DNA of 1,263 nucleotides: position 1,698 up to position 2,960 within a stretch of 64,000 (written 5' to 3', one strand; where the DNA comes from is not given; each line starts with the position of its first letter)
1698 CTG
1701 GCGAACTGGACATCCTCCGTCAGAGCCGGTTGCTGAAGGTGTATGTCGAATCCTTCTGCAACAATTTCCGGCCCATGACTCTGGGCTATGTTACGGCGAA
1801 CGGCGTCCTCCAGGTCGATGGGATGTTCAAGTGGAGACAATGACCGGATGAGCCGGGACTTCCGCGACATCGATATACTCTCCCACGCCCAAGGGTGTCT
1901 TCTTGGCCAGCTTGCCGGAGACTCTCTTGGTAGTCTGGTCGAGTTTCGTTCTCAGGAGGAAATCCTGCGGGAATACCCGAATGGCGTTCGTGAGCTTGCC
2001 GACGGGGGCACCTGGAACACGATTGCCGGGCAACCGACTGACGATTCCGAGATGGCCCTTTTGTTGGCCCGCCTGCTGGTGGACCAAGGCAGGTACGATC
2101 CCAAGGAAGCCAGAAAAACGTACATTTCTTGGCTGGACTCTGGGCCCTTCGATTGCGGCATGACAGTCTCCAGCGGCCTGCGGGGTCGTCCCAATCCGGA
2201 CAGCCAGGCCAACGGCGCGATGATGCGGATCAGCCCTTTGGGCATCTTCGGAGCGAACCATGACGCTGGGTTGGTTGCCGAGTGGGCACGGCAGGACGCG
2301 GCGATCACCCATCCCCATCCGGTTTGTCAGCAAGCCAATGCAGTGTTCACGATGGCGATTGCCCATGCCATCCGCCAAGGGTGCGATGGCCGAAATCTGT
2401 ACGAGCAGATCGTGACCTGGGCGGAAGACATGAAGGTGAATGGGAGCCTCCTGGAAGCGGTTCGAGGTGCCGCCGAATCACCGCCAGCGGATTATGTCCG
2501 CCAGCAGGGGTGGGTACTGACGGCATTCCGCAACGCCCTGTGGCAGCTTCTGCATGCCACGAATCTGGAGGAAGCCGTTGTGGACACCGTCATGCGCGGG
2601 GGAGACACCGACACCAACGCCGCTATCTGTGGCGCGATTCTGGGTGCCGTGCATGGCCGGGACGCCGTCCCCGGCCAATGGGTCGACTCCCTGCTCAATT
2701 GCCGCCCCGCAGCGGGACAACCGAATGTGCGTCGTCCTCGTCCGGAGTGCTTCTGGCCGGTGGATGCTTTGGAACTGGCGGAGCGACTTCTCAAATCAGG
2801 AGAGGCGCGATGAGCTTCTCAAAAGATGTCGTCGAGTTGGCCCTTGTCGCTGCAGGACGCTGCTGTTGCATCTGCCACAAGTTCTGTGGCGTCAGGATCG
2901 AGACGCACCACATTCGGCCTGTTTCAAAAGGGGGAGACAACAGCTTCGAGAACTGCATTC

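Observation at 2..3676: SF1B helicase - ADP-ribosylglycohydrolase - HNH nuclease operon in a lower-GC patch: candidate uncharacterised immunity module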

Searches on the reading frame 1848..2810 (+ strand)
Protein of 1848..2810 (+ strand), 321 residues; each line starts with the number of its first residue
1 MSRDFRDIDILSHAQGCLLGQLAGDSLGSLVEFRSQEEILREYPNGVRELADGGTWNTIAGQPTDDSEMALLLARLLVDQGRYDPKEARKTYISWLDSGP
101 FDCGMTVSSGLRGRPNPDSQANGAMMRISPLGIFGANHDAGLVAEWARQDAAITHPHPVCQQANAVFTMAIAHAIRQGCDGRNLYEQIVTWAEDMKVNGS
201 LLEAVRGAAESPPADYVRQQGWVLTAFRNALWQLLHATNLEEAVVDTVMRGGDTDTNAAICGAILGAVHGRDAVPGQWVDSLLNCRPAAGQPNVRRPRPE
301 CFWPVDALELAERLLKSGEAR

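Call 7: search_protein_families(library=pfam, proteins=[window:1848-2810:+], max_evalue=0.01)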
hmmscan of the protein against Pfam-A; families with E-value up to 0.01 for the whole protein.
window:1848-2810:+ (321 aa): 1 family
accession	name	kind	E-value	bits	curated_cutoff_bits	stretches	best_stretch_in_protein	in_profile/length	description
PF03747.19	ADP_ribosyl_GH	-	1.3e-63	215.8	26.2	1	16-275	1-285/287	ADP-ribosylglycohydrolase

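Call 8: search_protein_families(library=padloc, proteins=[window:1848-2810:+], max_evalue=0.01)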
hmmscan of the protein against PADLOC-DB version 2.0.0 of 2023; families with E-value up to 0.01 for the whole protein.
window:1848-2810:+ (321 aa): 0 families

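Call 9: search_protein_families(library=ncbifam, proteins=[window:1848-2810:+], max_evalue=0.01)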
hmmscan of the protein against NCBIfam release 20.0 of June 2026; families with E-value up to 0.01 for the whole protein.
window:1848-2810:+ (321 aa): 2 families
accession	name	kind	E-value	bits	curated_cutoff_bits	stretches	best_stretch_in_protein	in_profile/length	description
TIGR02662.1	dinitro_DRAG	equivalog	4.8e-39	134.3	337.05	1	12-282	3-267/287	ADP-ribosyl-[dinitrogen reductase] hydrolase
NF041672.1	ADPriboarghdlase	equivalog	6.4e-25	87.7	490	1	10-283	66-343/361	ADP-ribosylarginine hydrolase Tri1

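Call 10: find_encoding_contigs(protein=window:1848-2810:+, flank=10000, max_places=10)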
Protein window:1848-2810:+ (321 aa): 19 contigs read that carry it; 10 places shown.
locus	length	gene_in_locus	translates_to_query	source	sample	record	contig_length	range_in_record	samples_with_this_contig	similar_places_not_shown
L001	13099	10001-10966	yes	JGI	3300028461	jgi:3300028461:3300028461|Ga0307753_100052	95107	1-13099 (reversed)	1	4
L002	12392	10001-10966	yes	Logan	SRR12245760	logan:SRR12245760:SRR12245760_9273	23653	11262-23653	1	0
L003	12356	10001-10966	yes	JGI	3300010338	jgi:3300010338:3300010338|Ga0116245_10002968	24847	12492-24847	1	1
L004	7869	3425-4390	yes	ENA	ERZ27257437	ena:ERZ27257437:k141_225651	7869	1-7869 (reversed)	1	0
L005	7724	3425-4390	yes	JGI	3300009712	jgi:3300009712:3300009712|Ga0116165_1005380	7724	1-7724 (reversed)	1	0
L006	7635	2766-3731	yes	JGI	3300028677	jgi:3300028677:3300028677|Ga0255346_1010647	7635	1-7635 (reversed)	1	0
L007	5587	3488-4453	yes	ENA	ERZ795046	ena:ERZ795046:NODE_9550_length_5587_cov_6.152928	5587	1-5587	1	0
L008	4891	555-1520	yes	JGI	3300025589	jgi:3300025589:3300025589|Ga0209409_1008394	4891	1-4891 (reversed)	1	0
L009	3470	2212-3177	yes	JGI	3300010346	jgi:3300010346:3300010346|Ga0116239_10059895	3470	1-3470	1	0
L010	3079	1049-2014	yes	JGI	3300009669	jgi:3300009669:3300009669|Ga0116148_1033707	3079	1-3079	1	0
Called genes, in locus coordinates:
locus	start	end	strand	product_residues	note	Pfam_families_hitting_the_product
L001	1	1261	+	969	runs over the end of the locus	PF08665:PglZ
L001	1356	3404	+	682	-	PF20442:BrxL_N, PF13337:BrxL_ATPase, PF05362:Lon_C, PF13541:ChlI (weak)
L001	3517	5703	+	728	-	PF01555:N6_N4_Mtase (faint)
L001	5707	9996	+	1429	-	PF13086:AAA_11, PF13245:AAA_19, PF13604:AAA_30 (faint), PF13086:AAA_11 (weak), PF13087:AAA_12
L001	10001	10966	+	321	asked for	PF03747:ADP_ribosyl_GH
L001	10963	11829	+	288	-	PF01844:HNH, PF10552:ORF6C (weak)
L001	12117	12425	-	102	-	-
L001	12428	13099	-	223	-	?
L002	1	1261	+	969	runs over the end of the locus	PF08665:PglZ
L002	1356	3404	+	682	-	PF20442:BrxL_N, PF13337:BrxL_ATPase, PF05362:Lon_C, PF13541:ChlI (weak)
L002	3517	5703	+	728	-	PF01555:N6_N4_Mtase (faint)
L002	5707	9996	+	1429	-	PF13086:AAA_11, PF13245:AAA_19, PF13604:AAA_30 (faint), PF13086:AAA_11 (weak), PF13087:AAA_12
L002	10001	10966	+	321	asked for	PF03747:ADP_ribosyl_GH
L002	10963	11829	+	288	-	PF01844:HNH, PF10552:ORF6C (weak)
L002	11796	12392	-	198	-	?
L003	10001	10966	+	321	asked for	PF03747:ADP_ribosyl_GH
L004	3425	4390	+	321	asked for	PF03747:ADP_ribosyl_GH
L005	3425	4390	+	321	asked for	PF03747:ADP_ribosyl_GH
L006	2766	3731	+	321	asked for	PF03747:ADP_ribosyl_GH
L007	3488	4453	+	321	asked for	PF03747:ADP_ribosyl_GH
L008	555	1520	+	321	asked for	PF03747:ADP_ribosyl_GH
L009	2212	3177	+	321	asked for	PF03747:ADP_ribosyl_GH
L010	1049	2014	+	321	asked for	PF03747:ADP_ribosyl_GH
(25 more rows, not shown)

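Call 13: search_protein_families(library=pfam, proteins=[L001:3517-5700:+, L001:5707-9993:+, L001:1356-3401:+], max_evalue=0.1)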
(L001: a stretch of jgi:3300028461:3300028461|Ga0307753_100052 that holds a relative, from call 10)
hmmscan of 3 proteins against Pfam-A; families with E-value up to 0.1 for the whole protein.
L001:3517-5700:+ (728 aa): 5 families
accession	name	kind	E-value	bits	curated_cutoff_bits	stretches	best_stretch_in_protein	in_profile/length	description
PF01555.25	N6_N4_Mtase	-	1.6e-11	45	26.7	2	506-594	1-54/221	DNA methylase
PF01170.24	UPF0020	-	0.00014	22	22.3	1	99-125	28-54/197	RMKL-like, methyltransferase domain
PF13719.11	Zn_ribbon_5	-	0.0045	17.2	29.3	0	235-263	3-34/37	zinc-ribbon domain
PF08241.18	Methyltransf_11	-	0.0079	17.3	21.2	0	570-591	74-95/95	Methyltransferase domain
PF10122.14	Zn_ribbon_Com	-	0.009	15.9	22.9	1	232-263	2-33/52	Mu-like prophage protein Com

L001:5707-9993:+ (1429 aa): 7 families
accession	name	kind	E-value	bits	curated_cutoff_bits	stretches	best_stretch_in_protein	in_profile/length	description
PF13086.12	AAA_11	-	1.2e-21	78.1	27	2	927-1017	2-93/257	AAA domain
PF13087.12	AAA_12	-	2.3e-16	60.4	27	1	1139-1372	4-191/195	AAA domain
PF13604.12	AAA_30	-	5.4e-11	43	27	2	926-995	1-65/191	AAA domain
PF13245.12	AAA_19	-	2.7e-09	37.7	25.1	1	931-1121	1-132/134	AAA domain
PF13401.12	AAA_22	-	0.0047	17.7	27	1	943-1091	7-96/130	AAA domain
PF00270.35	DEAD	-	0.0075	16.4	26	1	928-1092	1-130/167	DEAD/DEAH box helicase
PF02562.22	PhoH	-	0.027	14.4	27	0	928-984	6-58/205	PhoH-like protein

L001:1356-3401:+ (682 aa): 5 families
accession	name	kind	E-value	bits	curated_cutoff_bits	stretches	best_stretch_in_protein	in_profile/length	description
PF13337.12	BrxL_ATPase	-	1.1e-114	382.9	25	1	147-463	1-309/313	Lon-like protease BrxL-like, ATPase domain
PF05362.19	Lon_C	-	6.6e-51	173.2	21.1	1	492-674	21-203/205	Lon protease (S16) C-terminal proteolytic domain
PF20442.3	BrxL_N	-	1.2e-28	100.1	28.2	1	7-134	1-132/132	BREX system Lon protease-like protein BrxL N-terminal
PF13541.12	ChlI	-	1.1e-06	29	27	1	576-643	54-121/121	Subunit ChlI of Mg-chelatase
PF22349.1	Fervidolysin_SD2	-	0.043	14.4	26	0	592-625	50-83/113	Fervidolysin, second beta-sandwich domain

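Call 14: search_protein_families(library=padloc, proteins=[L001:3517-5700:+, L001:5707-9993:+, L001:1356-3401:+], max_evalue=0.1)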
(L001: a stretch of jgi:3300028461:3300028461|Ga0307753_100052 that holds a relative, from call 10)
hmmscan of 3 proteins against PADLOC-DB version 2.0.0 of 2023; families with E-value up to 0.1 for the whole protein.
L001:3517-5700:+ (728 aa): 59 families (the best 25 are shown)
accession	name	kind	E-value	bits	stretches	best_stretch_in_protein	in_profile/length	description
PDLC02541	PglX|PglXI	-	1.2e-19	68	2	484-631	472-605/919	PglXI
PDLC03233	MTase_II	-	3e-18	63.7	1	495-627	482-623/731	Type II methyltransferase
PDLC03312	MTase_II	-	1.5e-17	60.7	2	494-623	515-1238/1344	Type II methyltransferase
PDLC03367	MTase_II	-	4e-16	56.5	2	92-193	34-133/633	Type II methyltransferase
PDLC00660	HmaB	-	1e-15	54.7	2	320-535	393-598/967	DNA-adenine methylase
PDLC00661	HmaB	-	1.3e-14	51.1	2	324-535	398-598/973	DNA-adenine methylase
PDLC03353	MTase_II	-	7.5e-14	49.9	2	492-592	14-79/260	Type II methyltransferase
PDLC02189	DUF1156_MTase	-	3.1e-13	46.8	1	504-653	545-685/944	-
PDLC03325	MTase_II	-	6e-13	46.3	2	89-147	81-139/426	Type II methyltransferase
PDLC03319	MTase_II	-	7.1e-12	42.9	2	503-612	289-387/503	Type II methyltransferase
PDLC03322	MTase_II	-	2.1e-11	41.4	1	82-143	48-108/446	Type II methyltransferase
PDLC03352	MTase_II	-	1.2e-10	37.9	2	505-533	565-593/1023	Type II methyltransferase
PDLC03350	MTase_II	-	2.3e-10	38.4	2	97-132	251-286/312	Type II methyltransferase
PDLC03380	MTase_II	-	3.4e-10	37.7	2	97-142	54-99/393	Type II methyltransferase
PDLC03387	MTase_II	-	3.5e-10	37.5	2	490-522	15-47/289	Type II methyltransferase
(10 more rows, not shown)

L001:5707-9993:+ (1429 aa): 14 families
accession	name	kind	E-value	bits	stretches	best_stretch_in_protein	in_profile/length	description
PDLC02895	DpdJ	-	1.3e-42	142.9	1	926-1400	46-479/2112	DpdJ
PDLC03920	MkoA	-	2.4e-28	97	2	1072-1370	784-1071/1112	-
PDLC03924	MkoC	-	8.7e-20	68.4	3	1282-1381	858-950/1136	-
PDLC03921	MkoA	-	1.6e-17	60.5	2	1076-1372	1293-1564/1607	-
PDLC05009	PDC-S37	-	3.3e-11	39.7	2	1080-1120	938-975/1550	-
PDLC01734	typeIV_RecD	-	2.5e-09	34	2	1080-1175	435-521/763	RecD_0_IVD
PDLC01148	RecD_like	-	6.2e-06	22.8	2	1081-1166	405-481/719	RecD/Tra ATPase fused to N-terminal HHH domain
PDLC02194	Hhe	-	0.00057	15.2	1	1077-1121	1379-1419/1911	-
PDLC05066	PDC-S68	-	0.0012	14.9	1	1066-1125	664-725/1202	-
PDLC05064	PDC-S68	-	0.0032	13.2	1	1073-1125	772-828/1273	-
PDLC05065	PDC-S68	-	0.0071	12.1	1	1064-1121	690-745/1221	-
PDLC00132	GajB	-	0.016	11.9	1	1064-1169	197-298/625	UrvD helicase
PDLC00117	GajB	-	0.034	10.6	0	924-972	13-58/604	UrvD helicase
PDLC00106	GajB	-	0.044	10.3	1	1080-1168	206-286/577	UrvD helicase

L001:1356-3401:+ (682 aa): 9 families
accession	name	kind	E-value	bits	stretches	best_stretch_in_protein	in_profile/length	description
PDLC02506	BrxL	-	4e-166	552.2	1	3-664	10-667/680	BrxL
PDLC02508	BrxL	-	8.8e-134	445.3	1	3-485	6-481/698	BrxL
PDLC02509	BrxL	-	5.3e-95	317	2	145-465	197-514/535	BrxL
PDLC02505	BrxL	-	6.8e-77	257.4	1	4-462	7-469/482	BrxL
PDLC02507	BrxL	-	4.5e-60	201.8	1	4-461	17-467/482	BrxL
PDLC01981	CARF_m2--CARF_LON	-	5.7e-05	20.7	1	578-653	124-199/408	-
PDLC01050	CRISPR-Lon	-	0.0095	12.8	1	600-653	151-202/458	Lon protease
PDLC01159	CARF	-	0.012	12.6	1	594-646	145-193/456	"CARF, 2 TMs, fused to lon-like S16 protease"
PDLC02010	SAVED4--SAVED_LON_TM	-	0.024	11.7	1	593-653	140-197/455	-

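Call 15: find_homologous_proteins(query=L001:5707-9993:+, max_evalue=1e-10)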
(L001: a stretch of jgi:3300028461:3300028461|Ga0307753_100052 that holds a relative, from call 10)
Query L001:5707-9993:+ (1429 aa): 439 proteins with E <= 1e-10 among 8000 candidates; the best 120 are listed.
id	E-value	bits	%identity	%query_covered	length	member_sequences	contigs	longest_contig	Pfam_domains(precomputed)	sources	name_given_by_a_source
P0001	0.0e+0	3150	96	100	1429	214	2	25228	PF13087.13,PF13086.13,PF13604.13,PF13245.13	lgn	-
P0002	0.0e+0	2999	90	100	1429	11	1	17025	PF13087.13,PF13086.13,PF13604.13,PF13245.13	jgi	-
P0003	0.0e+0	2987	90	100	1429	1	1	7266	PF13087.13,PF13086.13,PF13604.13,PF13245.13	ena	-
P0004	0.0e+0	2972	90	100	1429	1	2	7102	PF13087.13,PF13086.13,PF13604.13,PF13245.13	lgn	-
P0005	0.0e+0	2934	88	100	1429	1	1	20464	PF13087.13,PF13086.13,PF13604.13,PF13245.13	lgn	-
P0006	0.0e+0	2933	88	100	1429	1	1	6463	PF13087.13,PF13086.13,PF13604.13,PF13245.13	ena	-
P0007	0.0e+0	2932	89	100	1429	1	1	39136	PF13087.13,PF13086.13,PF13604.13,PF13245.13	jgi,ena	-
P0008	0.0e+0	2930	90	97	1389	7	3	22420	PF13087.13,PF13086.13,PF13604.13,PF13245.13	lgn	-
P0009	0.0e+0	2924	88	100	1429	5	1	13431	PF13087.13,PF13086.13,PF13604.13,PF13245.13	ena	-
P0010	0.0e+0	2905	88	100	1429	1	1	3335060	PF13087.13,PF13086.13,PF13604.13,PF13245.13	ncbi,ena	-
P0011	0.0e+0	2902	89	100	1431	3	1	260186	PF13087.13,PF13086.13,PF13604.13,PF13245.13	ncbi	-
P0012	0.0e+0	2880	86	100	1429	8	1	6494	PF13087.13,PF13086.13,PF13604.13,PF13245.13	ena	-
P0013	0.0e+0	2857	86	100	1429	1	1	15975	PF13087.13,PF13086.13,PF13604.13,PF13245.13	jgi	-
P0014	0.0e+0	2854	86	100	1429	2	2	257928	PF13087.13,PF13086.13,PF13604.13,PF13245.13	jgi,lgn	jgi:hypothetical protein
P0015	0.0e+0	2832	85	100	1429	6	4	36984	PF13087.13,PF13086.13,PF13604.13,PF13245.13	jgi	-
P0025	0.0e+0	2186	67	100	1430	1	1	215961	PF13087.13,PF13086.13,PF13604.13,PF13245.13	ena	-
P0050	0.0e+0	1798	57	100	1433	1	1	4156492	PF13087.13,PF13086.13,PF13604.13,PF13245.13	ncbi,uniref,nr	ncbi:AAA family ATPase [Rubrobacter marinus]|uniref:AAA family ATPase n=1 Tax=Rubrobacter marinus Ta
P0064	0.0e+0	1765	57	100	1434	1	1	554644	PF13087.13,PF13086.13,PF13604.13,PF13245.13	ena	-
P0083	0.0e+0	1724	55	100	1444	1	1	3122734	PF13087.13,PF13086.13,PF13604.13,PF13245.13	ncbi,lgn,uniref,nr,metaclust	ncbi:AAA domain-containing protein [Cyanobacterium sp. IPPAS B-1200]|uniref:bifunctional RecB family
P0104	0.0e+0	1681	54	100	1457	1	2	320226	PF13087.13,PF13086.13,PF13604.13,PF13245.13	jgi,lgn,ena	-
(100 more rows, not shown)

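Call 16: find_encoding_contigs(protein=P0050, flank=10000, max_places=2)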
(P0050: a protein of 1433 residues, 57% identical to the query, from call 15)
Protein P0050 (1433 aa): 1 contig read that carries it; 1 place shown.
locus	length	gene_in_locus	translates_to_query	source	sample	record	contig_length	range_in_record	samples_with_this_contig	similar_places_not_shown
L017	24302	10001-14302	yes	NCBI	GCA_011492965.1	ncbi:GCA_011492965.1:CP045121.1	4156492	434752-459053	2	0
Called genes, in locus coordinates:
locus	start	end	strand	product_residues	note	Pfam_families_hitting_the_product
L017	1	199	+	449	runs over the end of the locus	-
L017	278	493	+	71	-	PF12728:HTH_17 (weak), PF13411:MerR_1, PF00376:MerR (weak)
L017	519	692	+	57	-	-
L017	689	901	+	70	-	-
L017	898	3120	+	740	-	PF27228:MTBMA_p00010_2nd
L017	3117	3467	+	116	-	PF18563:TubC_N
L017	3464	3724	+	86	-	-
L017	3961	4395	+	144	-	-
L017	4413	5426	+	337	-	PF04307:YdjM, PF00565:SNase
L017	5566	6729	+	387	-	PF25213:HVO_A0261_N (faint), PF13784:Fic_N, PF02661:Fic, PF09339:HTH_IclR, PF12802:MarR_2 (weak), PF13412:HTH_24 (weak)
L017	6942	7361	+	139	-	-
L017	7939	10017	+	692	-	PF01170:UPF0020 (faint), PF01555:N6_N4_Mtase (faint)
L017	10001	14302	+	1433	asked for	PF13604:AAA_30 (faint), PF13086:AAA_11, PF13245:AAA_19, PF13086:AAA_11 (weak), PF13087:AAA_12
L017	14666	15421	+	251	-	-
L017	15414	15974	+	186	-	PF08747:BrxB (weak)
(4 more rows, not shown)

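Call 17: find_encoding_contigs(protein=P0083, flank=10000, max_places=2)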
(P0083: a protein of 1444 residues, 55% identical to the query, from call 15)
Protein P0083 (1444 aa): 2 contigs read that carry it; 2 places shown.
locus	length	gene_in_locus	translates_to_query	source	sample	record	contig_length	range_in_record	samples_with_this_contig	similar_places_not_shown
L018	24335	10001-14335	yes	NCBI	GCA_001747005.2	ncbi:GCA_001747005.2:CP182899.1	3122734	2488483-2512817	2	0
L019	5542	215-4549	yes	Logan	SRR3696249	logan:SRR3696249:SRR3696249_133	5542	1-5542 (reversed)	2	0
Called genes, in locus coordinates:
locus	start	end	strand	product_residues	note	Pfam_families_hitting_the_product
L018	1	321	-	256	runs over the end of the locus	PF00106:adh_short, PF08659:KR, PF23441:SDR, PF13561:adh_short_C2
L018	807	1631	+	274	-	PF00528:BPD_transp_1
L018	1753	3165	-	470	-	PF02321:OEP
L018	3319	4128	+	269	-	PF00528:BPD_transp_1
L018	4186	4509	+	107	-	PF01740:STAS, PF13466:STAS_2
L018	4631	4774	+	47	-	-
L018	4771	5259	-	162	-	PF02391:MoaE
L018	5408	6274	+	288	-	PF01435:Peptidase_M48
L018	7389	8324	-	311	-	-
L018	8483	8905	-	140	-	-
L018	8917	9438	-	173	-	-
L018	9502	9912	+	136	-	PF13411:MerR_1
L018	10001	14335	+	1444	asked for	PF13604:AAA_30 (faint), PF13086:AAA_11, PF13245:AAA_19, PF13087:AAA_12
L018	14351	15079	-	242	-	PF01555:N6_N4_Mtase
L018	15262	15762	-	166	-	-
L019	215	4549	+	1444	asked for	PF13604:AAA_30 (faint), PF13086:AAA_11, PF13245:AAA_19, PF13087:AAA_12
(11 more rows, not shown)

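Call 18: find_encoding_contigs(protein=P0010, flank=10000, max_places=2)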
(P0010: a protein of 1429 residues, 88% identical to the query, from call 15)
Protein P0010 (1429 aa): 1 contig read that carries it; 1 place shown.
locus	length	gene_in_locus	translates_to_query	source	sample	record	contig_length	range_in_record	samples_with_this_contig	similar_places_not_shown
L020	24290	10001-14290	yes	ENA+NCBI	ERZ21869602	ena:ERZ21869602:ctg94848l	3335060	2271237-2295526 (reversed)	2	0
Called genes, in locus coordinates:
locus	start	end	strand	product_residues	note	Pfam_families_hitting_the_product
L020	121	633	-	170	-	PF13358:DDE_3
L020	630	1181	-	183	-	PF13384:HTH_23, PF13518:HTH_28, PF13551:HTH_29, PF13565:HTH_32, PF13592:HTH_33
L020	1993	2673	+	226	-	PF00239:Resolvase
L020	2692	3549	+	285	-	-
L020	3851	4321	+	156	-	PF12728:HTH_17 (weak)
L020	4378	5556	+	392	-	PF00589:Phage_integrase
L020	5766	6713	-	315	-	-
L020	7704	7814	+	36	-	-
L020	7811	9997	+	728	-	PF01555:N6_N4_Mtase (faint)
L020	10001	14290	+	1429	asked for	PF13086:AAA_11, PF13245:AAA_19, PF13604:AAA_30, PF13087:AAA_12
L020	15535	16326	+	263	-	-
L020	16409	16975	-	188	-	PF01797:Y1_Tnp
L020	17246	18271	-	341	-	-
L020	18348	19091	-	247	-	-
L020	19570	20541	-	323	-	PF04471:Mrr_cat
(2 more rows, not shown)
